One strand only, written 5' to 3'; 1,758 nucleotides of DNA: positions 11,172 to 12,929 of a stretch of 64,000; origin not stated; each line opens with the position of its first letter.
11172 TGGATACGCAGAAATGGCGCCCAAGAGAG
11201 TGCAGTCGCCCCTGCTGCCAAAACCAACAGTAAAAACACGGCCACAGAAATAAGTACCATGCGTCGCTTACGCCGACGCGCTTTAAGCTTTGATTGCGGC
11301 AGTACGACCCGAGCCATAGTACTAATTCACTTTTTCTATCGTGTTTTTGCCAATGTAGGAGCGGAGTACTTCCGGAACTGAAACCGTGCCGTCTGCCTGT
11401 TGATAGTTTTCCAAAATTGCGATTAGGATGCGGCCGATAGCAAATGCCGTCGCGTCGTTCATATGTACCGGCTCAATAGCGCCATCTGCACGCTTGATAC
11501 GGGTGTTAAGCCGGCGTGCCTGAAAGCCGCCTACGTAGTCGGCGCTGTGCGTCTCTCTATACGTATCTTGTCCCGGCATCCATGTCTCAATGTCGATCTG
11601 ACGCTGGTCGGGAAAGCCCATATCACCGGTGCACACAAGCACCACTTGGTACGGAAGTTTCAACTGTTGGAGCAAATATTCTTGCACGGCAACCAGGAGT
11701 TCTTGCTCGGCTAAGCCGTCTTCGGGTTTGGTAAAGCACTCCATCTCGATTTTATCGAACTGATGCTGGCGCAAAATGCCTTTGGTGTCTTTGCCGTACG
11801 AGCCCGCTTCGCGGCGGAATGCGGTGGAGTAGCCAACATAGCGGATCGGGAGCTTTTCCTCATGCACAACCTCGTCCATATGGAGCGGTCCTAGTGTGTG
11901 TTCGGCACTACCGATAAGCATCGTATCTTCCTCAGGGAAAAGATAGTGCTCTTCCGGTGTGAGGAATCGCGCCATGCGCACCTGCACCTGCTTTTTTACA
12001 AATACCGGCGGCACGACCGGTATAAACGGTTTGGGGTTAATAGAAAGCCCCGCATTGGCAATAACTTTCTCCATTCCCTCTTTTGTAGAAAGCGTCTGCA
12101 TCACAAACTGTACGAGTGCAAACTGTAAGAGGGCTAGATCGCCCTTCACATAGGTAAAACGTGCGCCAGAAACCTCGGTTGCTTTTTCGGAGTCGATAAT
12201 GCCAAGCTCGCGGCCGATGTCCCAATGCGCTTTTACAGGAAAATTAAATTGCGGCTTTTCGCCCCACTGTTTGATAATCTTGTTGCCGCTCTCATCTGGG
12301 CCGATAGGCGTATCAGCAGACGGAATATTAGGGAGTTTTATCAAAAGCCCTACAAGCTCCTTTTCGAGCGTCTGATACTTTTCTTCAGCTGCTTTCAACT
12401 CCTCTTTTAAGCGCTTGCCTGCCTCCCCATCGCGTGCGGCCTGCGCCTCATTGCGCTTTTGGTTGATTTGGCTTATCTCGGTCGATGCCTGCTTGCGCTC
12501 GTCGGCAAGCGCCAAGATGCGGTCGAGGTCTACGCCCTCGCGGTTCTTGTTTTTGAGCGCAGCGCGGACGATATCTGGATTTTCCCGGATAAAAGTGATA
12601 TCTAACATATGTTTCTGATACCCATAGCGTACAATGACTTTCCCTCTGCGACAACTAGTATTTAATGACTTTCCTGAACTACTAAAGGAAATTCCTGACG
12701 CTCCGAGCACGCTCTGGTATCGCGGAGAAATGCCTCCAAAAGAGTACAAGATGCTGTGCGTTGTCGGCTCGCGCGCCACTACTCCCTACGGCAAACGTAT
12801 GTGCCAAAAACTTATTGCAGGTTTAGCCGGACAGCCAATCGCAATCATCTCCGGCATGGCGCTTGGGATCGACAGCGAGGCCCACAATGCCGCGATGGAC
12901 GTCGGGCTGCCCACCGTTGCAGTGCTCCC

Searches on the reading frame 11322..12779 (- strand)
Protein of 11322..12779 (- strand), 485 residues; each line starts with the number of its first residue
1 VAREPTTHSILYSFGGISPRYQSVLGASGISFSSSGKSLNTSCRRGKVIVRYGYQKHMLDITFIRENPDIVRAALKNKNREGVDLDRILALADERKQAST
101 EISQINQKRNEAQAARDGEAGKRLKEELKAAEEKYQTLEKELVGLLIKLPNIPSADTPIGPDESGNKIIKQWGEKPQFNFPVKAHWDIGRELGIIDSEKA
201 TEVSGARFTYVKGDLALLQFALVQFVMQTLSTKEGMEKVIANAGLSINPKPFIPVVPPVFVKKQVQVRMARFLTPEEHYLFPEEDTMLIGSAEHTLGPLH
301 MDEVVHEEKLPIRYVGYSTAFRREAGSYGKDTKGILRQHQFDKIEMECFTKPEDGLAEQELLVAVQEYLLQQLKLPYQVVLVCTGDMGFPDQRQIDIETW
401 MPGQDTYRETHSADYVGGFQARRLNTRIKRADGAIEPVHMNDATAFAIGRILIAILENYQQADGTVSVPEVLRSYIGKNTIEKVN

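Call 23: search_protein_families(library=pfam, proteins=[window:11322-12779:-], max_evalue=0.01)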
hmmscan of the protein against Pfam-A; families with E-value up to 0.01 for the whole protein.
window:11322-12779:- (485 aa): 2 families
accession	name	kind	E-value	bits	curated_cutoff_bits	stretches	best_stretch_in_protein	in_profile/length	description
PF00587.30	tRNA-synt_2b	-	9.2e-32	111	29.3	1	284-459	9-179/179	tRNA synthetase class II core domain (G, H, P, S and T)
PF02403.27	Seryl_tRNA_N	-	1.1e-17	64.7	28.2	1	58-153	1-108/108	Seryl-tRNA synthetase N-terminal domain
